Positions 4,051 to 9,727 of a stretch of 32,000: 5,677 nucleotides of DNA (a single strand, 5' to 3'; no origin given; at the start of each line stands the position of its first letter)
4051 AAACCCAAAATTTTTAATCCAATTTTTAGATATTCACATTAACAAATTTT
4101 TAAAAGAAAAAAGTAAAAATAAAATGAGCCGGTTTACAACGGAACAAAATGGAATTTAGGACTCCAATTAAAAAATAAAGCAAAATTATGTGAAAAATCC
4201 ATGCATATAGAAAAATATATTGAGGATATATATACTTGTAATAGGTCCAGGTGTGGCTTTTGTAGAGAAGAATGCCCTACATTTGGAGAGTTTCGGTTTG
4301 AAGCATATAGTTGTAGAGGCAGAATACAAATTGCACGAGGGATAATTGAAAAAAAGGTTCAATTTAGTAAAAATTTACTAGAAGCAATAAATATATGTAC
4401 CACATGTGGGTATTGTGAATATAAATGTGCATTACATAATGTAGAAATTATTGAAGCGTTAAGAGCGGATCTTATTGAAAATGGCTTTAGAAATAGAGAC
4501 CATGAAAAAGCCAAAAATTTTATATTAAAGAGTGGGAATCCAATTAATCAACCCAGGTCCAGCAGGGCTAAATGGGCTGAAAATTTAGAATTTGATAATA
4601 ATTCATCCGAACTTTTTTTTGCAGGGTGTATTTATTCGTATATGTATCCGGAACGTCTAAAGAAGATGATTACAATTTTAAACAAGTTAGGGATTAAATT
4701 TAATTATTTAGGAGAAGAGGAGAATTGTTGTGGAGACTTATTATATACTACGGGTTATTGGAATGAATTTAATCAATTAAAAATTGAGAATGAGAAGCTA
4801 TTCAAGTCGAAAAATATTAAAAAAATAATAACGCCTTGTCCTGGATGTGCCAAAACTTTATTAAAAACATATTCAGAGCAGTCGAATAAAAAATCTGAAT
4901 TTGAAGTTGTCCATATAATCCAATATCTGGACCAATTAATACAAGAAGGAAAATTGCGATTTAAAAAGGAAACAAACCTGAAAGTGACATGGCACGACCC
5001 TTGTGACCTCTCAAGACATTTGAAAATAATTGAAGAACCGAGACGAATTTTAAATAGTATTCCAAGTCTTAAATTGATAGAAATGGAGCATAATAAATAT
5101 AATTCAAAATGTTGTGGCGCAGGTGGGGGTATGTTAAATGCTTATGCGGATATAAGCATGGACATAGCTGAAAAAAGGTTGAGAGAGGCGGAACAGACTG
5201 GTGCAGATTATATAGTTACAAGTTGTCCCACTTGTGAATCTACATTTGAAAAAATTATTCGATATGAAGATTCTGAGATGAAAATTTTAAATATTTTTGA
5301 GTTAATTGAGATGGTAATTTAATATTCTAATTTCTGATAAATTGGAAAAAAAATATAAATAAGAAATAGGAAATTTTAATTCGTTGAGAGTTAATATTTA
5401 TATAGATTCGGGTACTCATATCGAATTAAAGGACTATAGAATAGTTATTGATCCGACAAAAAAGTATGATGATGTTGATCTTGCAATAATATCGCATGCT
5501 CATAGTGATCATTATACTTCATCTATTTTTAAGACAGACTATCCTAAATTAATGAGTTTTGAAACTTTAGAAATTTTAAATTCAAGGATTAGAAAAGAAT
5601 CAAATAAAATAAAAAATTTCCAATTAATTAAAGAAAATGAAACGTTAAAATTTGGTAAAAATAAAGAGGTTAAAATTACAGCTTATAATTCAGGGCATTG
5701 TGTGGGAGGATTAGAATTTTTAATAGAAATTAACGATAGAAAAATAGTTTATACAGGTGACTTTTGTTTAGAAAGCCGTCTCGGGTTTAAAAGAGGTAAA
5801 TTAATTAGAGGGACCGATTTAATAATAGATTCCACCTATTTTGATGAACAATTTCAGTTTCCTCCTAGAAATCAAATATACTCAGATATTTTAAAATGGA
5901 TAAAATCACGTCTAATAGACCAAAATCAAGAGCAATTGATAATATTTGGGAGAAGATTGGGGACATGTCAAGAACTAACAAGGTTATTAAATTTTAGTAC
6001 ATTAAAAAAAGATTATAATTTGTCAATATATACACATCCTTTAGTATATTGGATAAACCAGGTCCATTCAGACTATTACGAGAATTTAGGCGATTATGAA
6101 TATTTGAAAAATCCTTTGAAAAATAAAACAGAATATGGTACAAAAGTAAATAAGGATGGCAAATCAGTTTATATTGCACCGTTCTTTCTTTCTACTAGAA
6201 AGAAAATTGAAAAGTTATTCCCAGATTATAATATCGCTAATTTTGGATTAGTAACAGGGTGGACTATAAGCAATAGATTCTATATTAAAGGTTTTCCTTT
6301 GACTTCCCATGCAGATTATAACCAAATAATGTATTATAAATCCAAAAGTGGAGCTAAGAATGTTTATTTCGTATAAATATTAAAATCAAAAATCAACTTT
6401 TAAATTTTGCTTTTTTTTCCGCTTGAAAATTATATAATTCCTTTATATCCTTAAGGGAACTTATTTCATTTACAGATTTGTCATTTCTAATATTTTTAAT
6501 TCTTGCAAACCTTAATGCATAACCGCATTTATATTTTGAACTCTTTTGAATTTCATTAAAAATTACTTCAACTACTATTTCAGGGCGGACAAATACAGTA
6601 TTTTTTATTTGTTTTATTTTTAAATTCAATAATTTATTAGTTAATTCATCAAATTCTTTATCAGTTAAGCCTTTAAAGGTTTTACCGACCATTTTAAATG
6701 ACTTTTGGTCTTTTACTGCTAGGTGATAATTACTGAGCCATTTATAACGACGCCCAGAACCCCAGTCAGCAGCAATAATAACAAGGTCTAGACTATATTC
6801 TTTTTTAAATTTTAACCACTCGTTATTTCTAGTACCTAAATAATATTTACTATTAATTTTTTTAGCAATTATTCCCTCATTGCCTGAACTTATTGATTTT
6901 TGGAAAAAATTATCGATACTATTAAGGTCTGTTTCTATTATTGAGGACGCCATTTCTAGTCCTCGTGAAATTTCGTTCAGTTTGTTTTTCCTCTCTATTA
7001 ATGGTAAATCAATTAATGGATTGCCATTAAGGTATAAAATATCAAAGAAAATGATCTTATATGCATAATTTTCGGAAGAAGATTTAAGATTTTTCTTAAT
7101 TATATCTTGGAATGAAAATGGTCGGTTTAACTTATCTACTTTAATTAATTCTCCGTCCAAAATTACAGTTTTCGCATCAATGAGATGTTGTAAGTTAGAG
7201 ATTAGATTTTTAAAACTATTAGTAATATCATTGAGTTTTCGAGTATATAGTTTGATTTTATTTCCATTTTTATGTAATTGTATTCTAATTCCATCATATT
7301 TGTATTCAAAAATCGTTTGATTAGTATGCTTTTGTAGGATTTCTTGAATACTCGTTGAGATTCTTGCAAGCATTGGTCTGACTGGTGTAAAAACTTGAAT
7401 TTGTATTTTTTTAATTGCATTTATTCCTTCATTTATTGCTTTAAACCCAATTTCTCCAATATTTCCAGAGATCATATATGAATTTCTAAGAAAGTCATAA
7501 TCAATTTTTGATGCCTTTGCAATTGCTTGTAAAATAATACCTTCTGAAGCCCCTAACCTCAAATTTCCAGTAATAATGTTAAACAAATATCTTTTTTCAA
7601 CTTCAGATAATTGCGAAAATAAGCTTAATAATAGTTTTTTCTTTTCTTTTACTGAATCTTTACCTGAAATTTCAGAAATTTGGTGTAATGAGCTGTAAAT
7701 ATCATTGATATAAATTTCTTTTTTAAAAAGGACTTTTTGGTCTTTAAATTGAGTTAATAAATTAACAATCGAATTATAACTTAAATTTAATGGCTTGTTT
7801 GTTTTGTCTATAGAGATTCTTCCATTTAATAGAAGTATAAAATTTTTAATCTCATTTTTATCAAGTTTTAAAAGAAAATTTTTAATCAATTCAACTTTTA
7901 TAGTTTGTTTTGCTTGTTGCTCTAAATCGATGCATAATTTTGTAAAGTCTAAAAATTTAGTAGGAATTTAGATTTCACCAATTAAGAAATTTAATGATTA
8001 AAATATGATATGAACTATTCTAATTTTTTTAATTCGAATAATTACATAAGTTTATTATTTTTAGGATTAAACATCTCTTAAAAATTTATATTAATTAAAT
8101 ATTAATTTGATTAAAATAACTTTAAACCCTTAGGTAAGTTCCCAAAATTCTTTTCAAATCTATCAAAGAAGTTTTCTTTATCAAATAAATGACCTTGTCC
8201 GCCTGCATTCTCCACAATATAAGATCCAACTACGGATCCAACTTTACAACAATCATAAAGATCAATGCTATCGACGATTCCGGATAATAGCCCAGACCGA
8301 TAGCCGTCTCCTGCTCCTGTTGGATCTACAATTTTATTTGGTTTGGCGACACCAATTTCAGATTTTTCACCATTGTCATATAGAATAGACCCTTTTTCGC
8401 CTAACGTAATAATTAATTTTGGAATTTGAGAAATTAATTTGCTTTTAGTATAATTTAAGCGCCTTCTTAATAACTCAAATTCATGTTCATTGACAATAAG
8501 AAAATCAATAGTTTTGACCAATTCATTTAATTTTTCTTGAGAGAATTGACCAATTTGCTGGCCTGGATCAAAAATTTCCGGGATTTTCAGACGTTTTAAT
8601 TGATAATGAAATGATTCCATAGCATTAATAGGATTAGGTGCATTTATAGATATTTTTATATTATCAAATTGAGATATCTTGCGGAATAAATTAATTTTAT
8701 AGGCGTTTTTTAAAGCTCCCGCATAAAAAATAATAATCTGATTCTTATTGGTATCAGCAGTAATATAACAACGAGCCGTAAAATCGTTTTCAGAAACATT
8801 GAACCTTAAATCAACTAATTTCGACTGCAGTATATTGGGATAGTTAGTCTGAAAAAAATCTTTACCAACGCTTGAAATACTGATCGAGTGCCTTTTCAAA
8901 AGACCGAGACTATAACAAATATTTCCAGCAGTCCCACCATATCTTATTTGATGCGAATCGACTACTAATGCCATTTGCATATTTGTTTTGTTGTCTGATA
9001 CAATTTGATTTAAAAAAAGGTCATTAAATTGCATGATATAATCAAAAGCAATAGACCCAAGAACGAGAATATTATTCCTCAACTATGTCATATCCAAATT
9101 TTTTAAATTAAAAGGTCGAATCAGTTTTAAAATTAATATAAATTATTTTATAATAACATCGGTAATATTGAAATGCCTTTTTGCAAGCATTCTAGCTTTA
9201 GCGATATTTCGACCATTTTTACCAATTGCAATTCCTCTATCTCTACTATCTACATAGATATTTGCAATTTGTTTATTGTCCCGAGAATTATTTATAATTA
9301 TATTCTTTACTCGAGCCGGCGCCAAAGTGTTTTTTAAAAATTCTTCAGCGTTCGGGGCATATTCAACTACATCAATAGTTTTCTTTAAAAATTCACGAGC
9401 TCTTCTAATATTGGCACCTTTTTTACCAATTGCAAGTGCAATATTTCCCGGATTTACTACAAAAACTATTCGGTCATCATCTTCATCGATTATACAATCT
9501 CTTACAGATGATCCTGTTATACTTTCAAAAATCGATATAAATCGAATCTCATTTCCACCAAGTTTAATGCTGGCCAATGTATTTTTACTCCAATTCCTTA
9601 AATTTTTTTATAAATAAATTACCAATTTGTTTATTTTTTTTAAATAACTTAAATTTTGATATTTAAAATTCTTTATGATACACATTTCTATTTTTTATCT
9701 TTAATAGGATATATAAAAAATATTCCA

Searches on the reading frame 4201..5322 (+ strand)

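Call 31: search_protein_families(library=pfam, proteins=[window:4201-5322:+], max_evalue=0.001)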
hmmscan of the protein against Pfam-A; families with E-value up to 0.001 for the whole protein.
window:4201-5322:+ (373 aa): 3 families
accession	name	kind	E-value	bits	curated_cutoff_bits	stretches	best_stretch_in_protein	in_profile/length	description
PF02754.22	CCG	-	2.9e-39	133.5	20.6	2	262-349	1-84/85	Cysteine-rich domain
PF13183.11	Fer4_8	-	1.3e-06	29.3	27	1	17-77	7-65/68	4Fe-4S dicluster domain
PF13534.11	Fer4_17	-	9.2e-06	26.6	22.2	1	17-77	4-57/61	4Fe-4S dicluster domain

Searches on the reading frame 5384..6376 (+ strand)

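Call 31: search_protein_families(library=pfam, proteins=[window:5384-6376:+], max_evalue=0.001)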
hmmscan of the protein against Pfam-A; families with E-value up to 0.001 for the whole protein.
window:5384-6376:+ (330 aa): 4 families
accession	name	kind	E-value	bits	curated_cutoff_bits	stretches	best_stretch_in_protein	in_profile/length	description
PF16661.11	Lactamase_B_6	-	3.7e-08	33.4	27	1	79-127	113-162/193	Metallo-beta-lactamase superfamily domain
PF12706.13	Lactamase_B_2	-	5.2e-08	33.2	27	1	4-156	2-170/200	Beta-lactamase superfamily domain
PF13483.12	Lactamase_B_3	-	1.5e-06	28.7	24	1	13-128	12-112/160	Beta-lactamase superfamily domain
PF17030.11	Beta_lactamase3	-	0.00027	20.8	33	1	77-140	129-190/214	Putative beta-lactamase-like family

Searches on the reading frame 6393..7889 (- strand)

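Call 31: search_protein_families(library=pfam, proteins=[window:6393-7889:-], max_evalue=0.001)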
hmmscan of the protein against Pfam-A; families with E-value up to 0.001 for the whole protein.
window:6393-7889:- (498 aa): 3 families
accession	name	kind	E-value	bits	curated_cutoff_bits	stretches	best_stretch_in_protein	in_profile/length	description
PF01068.26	DNA_ligase_A_M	-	2.5e-50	171.4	26.2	1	172-362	1-204/204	ATP dependent DNA ligase domain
PF04675.19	DNA_ligase_A_N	-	2.2e-16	61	24.6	1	53-124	103-174/174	DNA ligase N terminus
PF04679.21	DNA_ligase_A_C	-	2.5e-15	57.1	27.5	1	383-471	3-94/94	ATP dependent DNA ligase C terminal region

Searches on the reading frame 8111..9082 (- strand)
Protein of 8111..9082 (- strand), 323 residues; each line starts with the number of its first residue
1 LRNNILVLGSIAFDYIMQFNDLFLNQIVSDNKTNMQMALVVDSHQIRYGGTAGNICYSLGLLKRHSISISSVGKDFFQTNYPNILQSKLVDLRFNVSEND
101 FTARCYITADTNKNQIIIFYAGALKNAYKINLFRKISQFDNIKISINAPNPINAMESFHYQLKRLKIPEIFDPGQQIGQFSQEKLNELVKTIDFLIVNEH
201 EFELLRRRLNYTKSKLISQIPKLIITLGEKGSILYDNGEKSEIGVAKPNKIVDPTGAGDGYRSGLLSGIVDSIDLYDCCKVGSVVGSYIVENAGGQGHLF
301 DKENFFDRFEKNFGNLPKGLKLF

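Call 31: search_protein_families(library=pfam, proteins=[window:8111-9082:-], max_evalue=0.001)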
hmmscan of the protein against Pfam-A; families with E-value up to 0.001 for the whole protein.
window:8111-9082:- (323 aa): 1 family
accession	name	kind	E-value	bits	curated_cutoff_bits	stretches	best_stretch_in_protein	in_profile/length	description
PF00294.29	PfkB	-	1.8e-37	129.8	25.8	1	41-296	28-296/302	pfkB family carbohydrate kinase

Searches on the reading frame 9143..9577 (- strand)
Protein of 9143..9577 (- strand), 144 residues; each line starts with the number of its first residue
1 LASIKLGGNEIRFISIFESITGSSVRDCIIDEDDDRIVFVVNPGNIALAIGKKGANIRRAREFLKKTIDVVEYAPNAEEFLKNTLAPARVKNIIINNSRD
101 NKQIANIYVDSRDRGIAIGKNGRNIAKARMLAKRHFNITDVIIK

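Call 31: search_protein_families(library=pfam, proteins=[window:9143-9577:-], max_evalue=0.001)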
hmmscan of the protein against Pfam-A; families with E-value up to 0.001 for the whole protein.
window:9143-9577:- (144 aa): 5 families
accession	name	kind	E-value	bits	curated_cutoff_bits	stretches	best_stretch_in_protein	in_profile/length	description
PF07650.23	KH_2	-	3.4e-17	62.5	22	2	15-73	5-63/78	KH domain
PF13184.12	KH_5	-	6.3e-14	52.3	27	1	34-95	2-69/69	NusA-like KH domain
PF13083.13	KH_KhpA-B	-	3.7e-07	30.4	32.1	0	79-126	6-52/73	KhpA/KhpB, KH domain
PF23095.1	KH_NusA_C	-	6.9e-05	23.3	34.2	0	109-132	5-28/59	Transcription termination/antitermination protein NusA, KH domain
PF00013.35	KH_1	-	0.00012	22.2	21.5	0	39-72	4-37/66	KH domain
